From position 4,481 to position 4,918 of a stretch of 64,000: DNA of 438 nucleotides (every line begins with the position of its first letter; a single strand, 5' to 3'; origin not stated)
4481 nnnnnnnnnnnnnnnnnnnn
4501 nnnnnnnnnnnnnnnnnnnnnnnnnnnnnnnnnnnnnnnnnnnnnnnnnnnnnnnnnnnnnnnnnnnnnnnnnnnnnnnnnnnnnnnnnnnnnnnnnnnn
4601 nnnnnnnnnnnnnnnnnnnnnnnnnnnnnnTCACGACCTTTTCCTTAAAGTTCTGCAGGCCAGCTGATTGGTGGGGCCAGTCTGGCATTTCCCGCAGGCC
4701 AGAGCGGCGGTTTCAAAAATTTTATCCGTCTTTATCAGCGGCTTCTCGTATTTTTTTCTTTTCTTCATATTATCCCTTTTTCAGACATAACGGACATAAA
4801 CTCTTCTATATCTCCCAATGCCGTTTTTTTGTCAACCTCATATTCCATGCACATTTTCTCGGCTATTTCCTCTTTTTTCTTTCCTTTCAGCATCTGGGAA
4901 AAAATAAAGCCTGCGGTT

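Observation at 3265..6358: Orphan peptide-maturation cassette: HprK-like kinase, PqqD, S24/S26-like peptidase and radical SAM/SPASM, with no visible substrate gene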

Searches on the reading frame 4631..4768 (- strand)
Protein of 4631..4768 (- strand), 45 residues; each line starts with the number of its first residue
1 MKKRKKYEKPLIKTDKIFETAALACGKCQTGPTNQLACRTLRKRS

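Call 4: search_protein_families(library=ncbifam, proteins=[window:4631-4768:-], max_evalue=0.1)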
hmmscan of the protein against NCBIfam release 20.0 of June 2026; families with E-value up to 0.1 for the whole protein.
window:4631-4768:- (45 aa): 0 families

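Call 5: search_protein_families(library=pfam, proteins=[window:4631-4768:-], max_evalue=0.1)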
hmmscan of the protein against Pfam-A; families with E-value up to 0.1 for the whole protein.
window:4631-4768:- (45 aa): 0 families

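Call 14: find_related_loci(query=A1, collection=genome_contigs, flank=6000)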
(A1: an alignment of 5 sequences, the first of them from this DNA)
Query A1 (45 aa) in genome_contigs; peptide patterns used: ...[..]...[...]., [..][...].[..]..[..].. (x = any residue, [..] = any of these).
599 stretches matched a pattern (row limit reached: there are more); 32 encode a relative of the query (tblastn E <= 1e-3); 32 distinct loci.
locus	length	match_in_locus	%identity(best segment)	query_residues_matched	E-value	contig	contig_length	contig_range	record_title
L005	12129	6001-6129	84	3-45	8e-21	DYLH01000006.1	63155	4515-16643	MAG TPA_asm: Elusimicrobium sp. isolate SulCav_AS07-7_37_2065 SulCav_AS07_7_352_length_63155_cov_1372_760856, whole geno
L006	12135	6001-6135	73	1-45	8e-20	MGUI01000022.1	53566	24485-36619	MAG: Elusimicrobia bacterium GWD2_63_28 gwd2_scaffold_197, whole genome shotgun sequence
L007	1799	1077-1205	77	1-43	4e-19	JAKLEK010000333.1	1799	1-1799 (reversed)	MAG: Elusimicrobia bacterium isolate RA.bin131 RA.bin131_333, whole genome shotgun sequence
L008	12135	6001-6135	73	1-45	6e-19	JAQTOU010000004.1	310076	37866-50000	MAG: Elusimicrobiales bacterium isolate STB_10 NODE_70_length_310076_cov_8.856228_Sandtown_B, whole genome shotgun seque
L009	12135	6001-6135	76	1-45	5e-19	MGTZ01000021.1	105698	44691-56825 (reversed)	MAG: Elusimicrobia bacterium GWB2_63_16 gwb2_scaffold_197, whole genome shotgun sequence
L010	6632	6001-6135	76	1-45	6e-19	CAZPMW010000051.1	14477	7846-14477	MAG TPA_asm: uncultured Elusimicrobiaceae bacterium isolate SRP272421_co3_746 genome assembly, contig: NODE_11359_length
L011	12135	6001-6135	73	1-45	8e-19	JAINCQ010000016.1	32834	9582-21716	MAG: Elusimicrobiota bacterium isolate BIN6 1988, whole genome shotgun sequence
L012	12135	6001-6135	76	1-45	1e-18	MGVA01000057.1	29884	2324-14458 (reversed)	MAG: Elusimicrobia bacterium RIFOXYA12_FULL_51_18 rifixya3_full_scaffold_648, whole genome shotgun sequence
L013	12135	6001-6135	69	1-45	3e-18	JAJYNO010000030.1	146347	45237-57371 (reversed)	MAG: bacterium isolate DBS2-4.bin76 NODE_118_length_146347_cov_3.56297, whole genome shotgun sequence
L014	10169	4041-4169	77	3-45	4e-18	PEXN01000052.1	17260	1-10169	MAG: Elusimicrobia bacterium CG08_land_8_20_14_0_20_51_18 CG08_land_8_20_14_0.20_scaffold_1415_c, whole genome shotgun s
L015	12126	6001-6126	74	1-42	5e-18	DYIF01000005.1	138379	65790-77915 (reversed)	MAG TPA_asm: Elusimicrobium minutum isolate TT109_36_37 Afr_mines_TT109_44_length_138379_cov_15_480958, whole genome sho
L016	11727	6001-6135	76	1-45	1e-17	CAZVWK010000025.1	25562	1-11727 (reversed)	MAG TPA_asm: uncultured Elusimicrobiaceae bacterium isolate binchicken_co37_74 genome assembly, contig: NODE_882_length_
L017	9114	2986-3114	72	3-45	2e-17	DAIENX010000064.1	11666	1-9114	MAG TPA_asm: Elusimicrobia bacterium isolate clean1135 k141_392032, whole genome shotgun sequence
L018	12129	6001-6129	72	3-45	2e-17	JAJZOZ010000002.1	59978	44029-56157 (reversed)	MAG: bacterium isolate SKS1.bin104 NODE_802_length_59978_cov_3.259361, whole genome shotgun sequence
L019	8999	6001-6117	74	7-45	8e-17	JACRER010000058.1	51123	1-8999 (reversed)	MAG: Elusimicrobia bacterium isolate NC_groundwater_1704_Pr3_B-0.1um_62_14 SR-2_scaffold_141_2507353, whole genome shotg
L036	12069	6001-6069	57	5-27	5e-5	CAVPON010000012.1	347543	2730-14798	MAG: uncultured Methanobacteriaceae archaeon isolate MFD00082.bin.1.130 genome assembly, contig: contig_907, whole genom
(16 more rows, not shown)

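Call 15: find_homologous_proteins(query=A1, max_evalue=10)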
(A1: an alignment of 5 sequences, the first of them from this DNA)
Query A1 (5 sequences) (45 aa, profile of the alignment): 210 proteins with E <= 10 among 235 candidates; the best 120 are listed.
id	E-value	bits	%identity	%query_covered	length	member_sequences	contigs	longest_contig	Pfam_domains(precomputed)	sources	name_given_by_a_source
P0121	1.7e-27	113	91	100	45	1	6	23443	-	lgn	-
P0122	2.5e-27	112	89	100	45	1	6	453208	-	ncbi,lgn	ncbi:MAG: hypothetical protein AB1637_04495 [Elusimicrobiota bacterium]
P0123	2.7e-27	112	94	71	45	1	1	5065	-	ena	-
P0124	3.0e-27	112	89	100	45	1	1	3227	-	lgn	-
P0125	4.9e-27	111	91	100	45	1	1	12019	-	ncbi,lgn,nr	ncbi:MAG: hypothetical protein GX447_02850 [Elusimicrobia bacterium]|nr:hypothetical protein [Elusim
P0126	6.0e-27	111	91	100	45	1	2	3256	-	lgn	-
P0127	3.6e-26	108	88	71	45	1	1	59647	-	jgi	-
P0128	8.5e-26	107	84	96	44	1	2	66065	-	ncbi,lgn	-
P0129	1.3e-25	107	81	69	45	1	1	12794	-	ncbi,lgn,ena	-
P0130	5.0e-25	105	88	71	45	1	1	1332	-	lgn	-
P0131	5.4e-25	105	85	76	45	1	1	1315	-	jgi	-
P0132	2.0e-24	103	82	100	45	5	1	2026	-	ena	-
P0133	3.1e-24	102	80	100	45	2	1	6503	-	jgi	jgi:hypothetical protein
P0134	4.2e-24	102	81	96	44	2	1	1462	-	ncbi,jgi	jgi:hypothetical protein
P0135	6.1e-24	101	84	71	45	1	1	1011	-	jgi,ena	-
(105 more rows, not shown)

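Call 39: search_protein_families(library=ncbifam, proteins=[window:4634-4768:-], max_evalue=1)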
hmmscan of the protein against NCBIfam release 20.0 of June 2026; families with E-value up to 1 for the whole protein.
seq(45 aa): 0 families

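Call 59: search_protein_families(library=pfam, proteins=[L006:7659-8099:+], max_evalue=0.01)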
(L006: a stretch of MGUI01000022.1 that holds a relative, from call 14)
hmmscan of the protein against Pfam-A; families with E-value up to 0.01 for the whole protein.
L006:7659-8099:+ (146 aa): 4 families
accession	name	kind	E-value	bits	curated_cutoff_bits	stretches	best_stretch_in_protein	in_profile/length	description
PF02082.26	Rrf2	-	4.7e-19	69.3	30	1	4-119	2-130/132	Iron-dependent Transcriptional regulator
PF01978.25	TrmB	-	2.9e-05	24.3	25.6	1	27-62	24-59/68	Sugar-specific transcriptional regulator TrmB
PF12802.13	MarR_2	-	0.00024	21.6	27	1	13-58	10-53/61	MarR family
PF09339.16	HTH_IclR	-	0.0095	16.1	22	0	10-58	5-51/52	IclR helix-turn-helix domain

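Call 69: search_protein_representatives(alignment_id=A5)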
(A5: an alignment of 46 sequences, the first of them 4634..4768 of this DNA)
Query: 46 sequences, 45 profile positions. Proteins with E-value up to 0.001 (for the whole library): 376; up to 1e-10: 25; up to 1e-30: 0. The best 150 are listed.
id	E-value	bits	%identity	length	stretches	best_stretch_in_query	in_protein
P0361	5.6e-20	86.9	-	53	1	2-45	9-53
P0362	2.0e-16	75.5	-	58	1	2-45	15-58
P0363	5.7e-15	70.8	-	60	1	2-45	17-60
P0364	5.9e-15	70.8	-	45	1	1-45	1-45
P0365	6.2e-14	67.5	-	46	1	2-41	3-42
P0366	7.0e-14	67.3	-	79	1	2-45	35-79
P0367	1.3e-13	66.5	-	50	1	2-45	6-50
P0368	7.4e-13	64.1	-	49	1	3-45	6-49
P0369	1.2e-12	63.4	-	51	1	2-45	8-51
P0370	3.3e-12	62.0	-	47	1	2-45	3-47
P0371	3.3e-12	62.0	-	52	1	3-45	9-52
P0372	7.1e-12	60.9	-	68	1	2-43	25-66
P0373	8.6e-12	60.7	-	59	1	4-38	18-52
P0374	9.9e-12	60.5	-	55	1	3-38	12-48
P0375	1.5e-11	59.9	-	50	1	2-45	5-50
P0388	3.5e-10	55.5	-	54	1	3-45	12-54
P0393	2.4e-08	49.6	-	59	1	2-39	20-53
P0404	1.2e-07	47.3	-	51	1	3-45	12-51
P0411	3.5e-07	45.9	-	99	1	4-32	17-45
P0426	8.9e-07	44.6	-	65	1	2-45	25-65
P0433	1.5e-06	43.9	-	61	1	2-45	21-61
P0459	4.6e-06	42.3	-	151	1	3-45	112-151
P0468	6.3e-06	41.9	-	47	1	4-34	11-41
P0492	1.2e-05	41.0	-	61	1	3-45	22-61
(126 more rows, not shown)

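Call 72: search_protein_families(library=ncbifam, proteins=[P0426, P0433, P0492, P0404, P0393, P0362, P0374, P0411, P0468], max_evalue=1)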
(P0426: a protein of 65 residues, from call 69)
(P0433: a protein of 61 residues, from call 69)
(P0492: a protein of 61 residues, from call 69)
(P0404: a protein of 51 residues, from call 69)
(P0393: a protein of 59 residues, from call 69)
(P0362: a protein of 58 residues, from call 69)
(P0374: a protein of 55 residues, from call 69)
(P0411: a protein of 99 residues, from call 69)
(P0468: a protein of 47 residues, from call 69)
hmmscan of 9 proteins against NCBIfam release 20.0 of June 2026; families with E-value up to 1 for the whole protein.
P0426 (65 aa): 0 families

P0433 (61 aa): 0 families

P0492 (61 aa): 0 families

P0404 (51 aa): 0 families

P0393 (59 aa): 0 families

P0362 (58 aa): 0 families

P0374 (55 aa): 0 families

P0411 (99 aa): 0 families

P0468 (47 aa): 0 families

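Call 73: list_cluster_members(proteins=[P0426, P0433, P0404, P0393, P0362, P0374, P0388, P0459, P0468, P0364])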
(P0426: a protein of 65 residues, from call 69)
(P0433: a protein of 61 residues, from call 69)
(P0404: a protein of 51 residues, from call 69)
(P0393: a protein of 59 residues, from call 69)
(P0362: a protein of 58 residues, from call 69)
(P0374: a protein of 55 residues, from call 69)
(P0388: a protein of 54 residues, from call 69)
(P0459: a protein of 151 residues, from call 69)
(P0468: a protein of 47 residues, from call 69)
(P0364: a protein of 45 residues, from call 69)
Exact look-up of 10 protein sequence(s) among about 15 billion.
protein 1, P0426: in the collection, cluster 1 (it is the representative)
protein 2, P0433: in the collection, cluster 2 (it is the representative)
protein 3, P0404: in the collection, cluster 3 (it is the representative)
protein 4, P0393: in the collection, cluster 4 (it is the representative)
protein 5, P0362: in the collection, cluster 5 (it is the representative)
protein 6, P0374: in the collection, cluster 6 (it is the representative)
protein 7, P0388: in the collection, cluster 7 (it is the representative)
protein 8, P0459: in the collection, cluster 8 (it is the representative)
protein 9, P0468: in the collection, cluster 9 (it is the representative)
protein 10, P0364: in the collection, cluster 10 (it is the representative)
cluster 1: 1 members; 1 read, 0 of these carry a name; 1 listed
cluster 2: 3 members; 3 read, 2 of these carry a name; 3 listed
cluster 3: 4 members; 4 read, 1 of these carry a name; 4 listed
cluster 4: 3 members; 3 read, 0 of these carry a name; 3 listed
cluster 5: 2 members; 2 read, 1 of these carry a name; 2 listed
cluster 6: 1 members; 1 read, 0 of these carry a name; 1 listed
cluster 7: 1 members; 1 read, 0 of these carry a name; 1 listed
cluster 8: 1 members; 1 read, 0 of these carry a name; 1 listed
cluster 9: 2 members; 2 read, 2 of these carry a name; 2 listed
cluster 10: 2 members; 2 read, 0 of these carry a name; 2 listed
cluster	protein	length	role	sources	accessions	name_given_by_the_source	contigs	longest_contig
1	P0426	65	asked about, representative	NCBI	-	-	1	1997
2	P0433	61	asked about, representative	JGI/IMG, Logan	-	hypothetical protein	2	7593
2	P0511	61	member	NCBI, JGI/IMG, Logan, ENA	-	hypothetical protein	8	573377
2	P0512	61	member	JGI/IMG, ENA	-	-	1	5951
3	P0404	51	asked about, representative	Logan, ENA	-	-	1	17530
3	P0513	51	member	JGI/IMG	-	hypothetical protein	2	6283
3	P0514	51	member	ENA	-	-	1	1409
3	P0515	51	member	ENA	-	-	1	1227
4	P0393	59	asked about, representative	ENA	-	-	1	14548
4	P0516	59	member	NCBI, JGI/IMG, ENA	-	-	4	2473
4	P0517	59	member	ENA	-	-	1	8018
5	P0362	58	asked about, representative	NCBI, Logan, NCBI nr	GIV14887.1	MAG: hypothetical protein KatS3mg022_0322 [Armatimonadota bacterium]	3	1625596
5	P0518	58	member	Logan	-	-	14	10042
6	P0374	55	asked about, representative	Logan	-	-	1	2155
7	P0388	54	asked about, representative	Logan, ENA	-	-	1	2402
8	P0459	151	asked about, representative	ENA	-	-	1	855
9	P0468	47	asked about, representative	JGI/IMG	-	hypothetical protein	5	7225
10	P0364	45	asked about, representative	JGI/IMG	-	-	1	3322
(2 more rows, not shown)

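Call 74: find_encoding_contigs(protein=P0511, flank=6000, max_places=2)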
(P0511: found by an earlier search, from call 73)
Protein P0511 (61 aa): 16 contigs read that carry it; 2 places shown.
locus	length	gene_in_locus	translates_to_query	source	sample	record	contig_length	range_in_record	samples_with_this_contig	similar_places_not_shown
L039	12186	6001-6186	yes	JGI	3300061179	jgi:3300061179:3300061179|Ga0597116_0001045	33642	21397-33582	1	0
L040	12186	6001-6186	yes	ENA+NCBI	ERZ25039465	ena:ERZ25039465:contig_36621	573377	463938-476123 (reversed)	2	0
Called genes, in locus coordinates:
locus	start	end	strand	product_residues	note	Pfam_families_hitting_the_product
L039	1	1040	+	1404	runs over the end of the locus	PF04997:RNA_pol_Rpb1_1, PF00623:RNA_pol_Rpb1_2, PF04983:RNA_pol_Rpb1_3, PF05000:RNA_pol_Rpb1_4, PF04998:RNA_pol_Rpb1_5, PF01333:Apocytochr_F_C (faint), PF21668:RPOC_hybrid (faint), PF00364:Biotin_lipoyl (faint), +2 more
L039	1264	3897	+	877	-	PF00989:PAS, PF08448:PAS_4, PF00989:PAS, PF08448:PAS_4, PF13188:PAS_8, PF13426:PAS_9, PF00989:PAS, PF08448:PAS_4, +6 more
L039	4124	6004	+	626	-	-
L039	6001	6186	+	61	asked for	-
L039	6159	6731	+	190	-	PF00717:Peptidase_S24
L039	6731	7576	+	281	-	PF27840:ScmC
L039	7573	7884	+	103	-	PF05402:PqqD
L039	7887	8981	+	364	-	PF04055:Radical_SAM, PF13186:SPASM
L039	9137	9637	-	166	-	PF00583:Acetyltransf_1, PF13673:Acetyltransf_10, PF13508:Acetyltransf_7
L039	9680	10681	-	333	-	-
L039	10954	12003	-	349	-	PF00248:Aldo_ket_red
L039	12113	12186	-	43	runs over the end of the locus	?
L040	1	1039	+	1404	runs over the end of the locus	PF04997:RNA_pol_Rpb1_1, PF00623:RNA_pol_Rpb1_2, PF04983:RNA_pol_Rpb1_3, PF05000:RNA_pol_Rpb1_4, PF04998:RNA_pol_Rpb1_5, PF01333:Apocytochr_F_C (faint), PF21668:RPOC_hybrid (faint), PF00364:Biotin_lipoyl (faint), +2 more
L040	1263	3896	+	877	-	PF00989:PAS, PF08448:PAS_4, PF00989:PAS, PF08448:PAS_4, PF13188:PAS_8, PF13426:PAS_9, PF00989:PAS, PF08448:PAS_4, +6 more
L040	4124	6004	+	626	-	-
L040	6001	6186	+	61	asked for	-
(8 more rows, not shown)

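Call 75: find_encoding_contigs(protein=P0362, flank=6000, max_places=1)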
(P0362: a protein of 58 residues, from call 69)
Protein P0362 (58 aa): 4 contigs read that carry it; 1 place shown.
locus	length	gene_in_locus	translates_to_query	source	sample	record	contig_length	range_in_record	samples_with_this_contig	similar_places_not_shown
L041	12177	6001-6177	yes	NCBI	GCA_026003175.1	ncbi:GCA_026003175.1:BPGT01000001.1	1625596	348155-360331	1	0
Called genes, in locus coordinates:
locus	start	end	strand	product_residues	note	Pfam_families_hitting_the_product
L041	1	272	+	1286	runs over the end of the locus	PF00150:Cellulase (weak), PF02449:Glyco_hydro_42 (weak)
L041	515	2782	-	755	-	-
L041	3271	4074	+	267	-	PF02522:Antibiotic_NAT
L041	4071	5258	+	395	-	PF08486:SpoIID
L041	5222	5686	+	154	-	PF00717:Peptidase_S24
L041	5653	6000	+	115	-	PF05402:PqqD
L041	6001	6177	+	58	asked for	-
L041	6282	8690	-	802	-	PF17389:Bac_rhamnosid6H, PF17390:Bac_rhamnosid_C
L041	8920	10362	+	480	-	PF00528:BPD_transp_1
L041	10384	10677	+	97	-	PF13513:HEAT_EZ (faint), PF13646:HEAT_2, PF03130:HEAT_PBS (weak)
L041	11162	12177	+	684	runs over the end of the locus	-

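Call 88: search_protein_families(library=ncbifam, proteins=[L036:3709-4524:+, L036:4503-4793:+, L036:4820-5872:+, L036:2946-3434:+, L039:6731-7576:+, L039:7573-7884:+, L039:7887-8981:+], max_evalue=0.00001)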
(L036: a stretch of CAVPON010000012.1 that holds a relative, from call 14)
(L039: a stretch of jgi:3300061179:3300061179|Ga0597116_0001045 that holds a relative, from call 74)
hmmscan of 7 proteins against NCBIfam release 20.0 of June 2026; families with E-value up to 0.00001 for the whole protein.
L036:3709-4524:+ (271 aa): 1 family
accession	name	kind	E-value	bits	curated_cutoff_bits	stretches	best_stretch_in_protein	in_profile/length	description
TIGR04249.1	SCM_chp_ScmC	equivalog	5.6e-07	29.2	125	0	120-195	121-198/292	SynChlorMet cassette protein ScmC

L036:4503-4793:+ (96 aa): 5 families
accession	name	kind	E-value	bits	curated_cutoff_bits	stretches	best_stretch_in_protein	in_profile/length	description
NF033536.1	lasso_PqqD_Bac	exception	7e-14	51.7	80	1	8-92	3-86/88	lasso peptide biosynthesis PqqD family chaperone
TIGR04248.1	SCM_PqqD_rel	equivalog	9.1e-10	38.6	100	1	23-88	12-77/84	SynChlorMet cassette protein ScmD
TIGR03859.1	PQQ_PqqD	equivalog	1.4e-06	28.1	46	1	39-91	28-79/81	pyrroloquinoline quinone biosynthesis peptide chaperone PqqD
NF033530.1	lasso_PqqD_Strm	exception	1.7e-06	28.2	70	1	21-89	7-75/78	lasso peptide biosynthesis PqqD family chaperone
NF050069.2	PqqD_rel_WgkC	exception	8.5e-06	25.7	110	1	12-87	6-81/103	PqqD family peptide maturation chaperone WgkC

L036:4820-5872:+ (350 aa): 48 families (the best 25 are shown)
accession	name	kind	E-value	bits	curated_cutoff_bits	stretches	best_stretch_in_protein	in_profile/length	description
TIGR04545.1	rSAM_ahbD_hemeb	equivalog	5.2e-43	147.8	500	2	25-186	4-168/339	heme b synthase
TIGR04055.1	rSAM_NirJ2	equivalog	9e-38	130.6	500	2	26-186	5-167/326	putative heme d1 biosynthesis radical SAM protein NirJ2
TIGR03962.1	mycofact_rSAM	equivalog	1.1e-34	120.1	265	1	19-326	10-321/339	mycofactocin radical SAM maturase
NF050035.1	rSAM_WgK_link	exception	9.2e-33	113.7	650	2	19-193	7-184/367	radical SAM/SPASM peptide maturase WgkB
TIGR04250.1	SCM_rSAM_ScmE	equivalog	4.6e-32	111.3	400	2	23-177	5-162/358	SynChlorMet cassette radical SAM/SPASM protein ScmE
TIGR04051.1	rSAM_NirJ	equivalog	5e-31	107.9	515.45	1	25-181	6-164/354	heme d1 biosynthesis radical SAM protein NirJ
TIGR04303.1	GeoRSP_rSAM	equivalog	1.7e-29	103.4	400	1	20-328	4-316/325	GeoRSP system radical SAM/SPASM protein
NF012164.0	AlbA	equivalog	3.6e-29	101.5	850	1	18-326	110-415/442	subtilosin maturase AlbA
TIGR04053.2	TIGR04053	equivalog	4.7e-29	101.8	395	2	19-185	6-178/366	TIGR04053 family radical SAM/SPASM domain-containing protein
TIGR02109.1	PQQ_syn_pqqE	equivalog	6.7e-27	94.3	381.35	1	18-185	4-174/358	pyrroloquinoline quinone biosynthesis protein PqqE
TIGR04546.1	rSAM_ahbC_deAc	equivalog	2.9e-25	88.9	650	1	11-180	30-200/390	12,18-didecarboxysiroheme deacetylase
NF045574.1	sacti_mat_StsB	exception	7.3e-25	87.7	625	1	22-316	97-386/466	StsB family radical SAM/SPASM domain sactipeptide maturase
TIGR04054.1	rSAM_NirJ1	equivalog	3.8e-24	85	650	1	24-181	39-198/387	putative heme d1 biosynthesis radical SAM protein NirJ1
TIGR04403.1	rSAM_skfB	equivalog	1.1e-21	77.2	300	1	16-287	99-368/402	sporulation killing factor system radical SAM maturase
TIGR04347.1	pseudo_SAM_Halo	equivalog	1.8e-20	73.6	525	1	24-184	41-203/390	TIGR04347 family pseudo-SAM/SPASM protein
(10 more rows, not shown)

L036:2946-3434:+ (162 aa): 2 families
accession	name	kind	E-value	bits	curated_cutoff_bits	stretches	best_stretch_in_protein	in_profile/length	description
TIGR02228.1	sigpep_I_arch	equivalog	7.7e-17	61.6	51.85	1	28-106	38-119/158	signal peptidase I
NF046067.1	SigPepSipWBacil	equivalog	1.4e-08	34.5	190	1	27-102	44-122/189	signal peptidase I SipW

L039:6731-7576:+ (281 aa): 1 family
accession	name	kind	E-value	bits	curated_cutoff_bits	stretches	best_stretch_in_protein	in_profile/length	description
TIGR04249.1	SCM_chp_ScmC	equivalog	3.7e-07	29.8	125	1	130-242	121-240/292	SynChlorMet cassette protein ScmC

L039:7573-7884:+ (103 aa): 3 families
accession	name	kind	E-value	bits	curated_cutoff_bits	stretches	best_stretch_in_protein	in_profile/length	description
NF033536.1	lasso_PqqD_Bac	exception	4.5e-07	29.9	80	1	6-84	6-83/88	lasso peptide biosynthesis PqqD family chaperone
TIGR04302.1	geo_PqqD_fam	equivalog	4.3e-06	27.1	100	1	26-86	41-99/102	GeoRSP system PqqD family peptide chaperone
NF033530.1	lasso_PqqD_Strm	exception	4.8e-06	26.7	70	1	20-86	12-77/78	lasso peptide biosynthesis PqqD family chaperone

L039:7887-8981:+ (364 aa): 55 families (the best 25 are shown)
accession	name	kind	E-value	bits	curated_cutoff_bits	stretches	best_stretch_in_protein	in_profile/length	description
TIGR04055.1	rSAM_NirJ2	equivalog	5.5e-48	164.2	500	1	23-321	5-314/326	putative heme d1 biosynthesis radical SAM protein NirJ2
TIGR04545.1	rSAM_ahbD_hemeb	equivalog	1.1e-45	156.6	500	2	22-183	4-168/339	heme b synthase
TIGR03962.1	mycofact_rSAM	equivalog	5.1e-42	144.2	265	1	12-321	4-322/339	mycofactocin radical SAM maturase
TIGR04053.2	TIGR04053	equivalog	2.3e-38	132.4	395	2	17-183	7-179/366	TIGR04053 family radical SAM/SPASM domain-containing protein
NF050035.1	rSAM_WgK_link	exception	1.2e-36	126.5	650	2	16-185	7-179/367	radical SAM/SPASM peptide maturase WgkB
TIGR04051.1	rSAM_NirJ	equivalog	2.6e-35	122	515.45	1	23-178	7-164/354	heme d1 biosynthesis radical SAM protein NirJ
TIGR04303.1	GeoRSP_rSAM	equivalog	5.3e-34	118.2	400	1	16-179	3-166/325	GeoRSP system radical SAM/SPASM protein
TIGR04250.1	SCM_rSAM_ScmE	equivalog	4e-33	114.8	400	2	17-176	2-164/358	SynChlorMet cassette radical SAM/SPASM protein ScmE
NF045574.1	sacti_mat_StsB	exception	8.6e-33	113.9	625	1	20-314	98-396/466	StsB family radical SAM/SPASM domain sactipeptide maturase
TIGR04546.1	rSAM_ahbC_deAc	equivalog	5.4e-32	111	650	1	20-175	41-198/390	12,18-didecarboxysiroheme deacetylase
TIGR04054.1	rSAM_NirJ1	equivalog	6.8e-32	110.5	650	1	19-177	37-197/387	putative heme d1 biosynthesis radical SAM protein NirJ1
TIGR02109.1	PQQ_syn_pqqE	equivalog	3.1e-31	108.6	381.35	1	15-183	4-175/358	pyrroloquinoline quinone biosynthesis protein PqqE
TIGR04347.1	pseudo_SAM_Halo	equivalog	6.1e-31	108.1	525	1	20-182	40-204/390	TIGR04347 family pseudo-SAM/SPASM protein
NF012164.0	AlbA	equivalog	7.2e-26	90.6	850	1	16-312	111-411/442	subtilosin maturase AlbA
TIGR04340.1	rSAM_ACGX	hypoth_equivalog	2.8e-25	89.2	400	2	19-173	4-165/341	radical SAM/SPASM domain protein, ACGX system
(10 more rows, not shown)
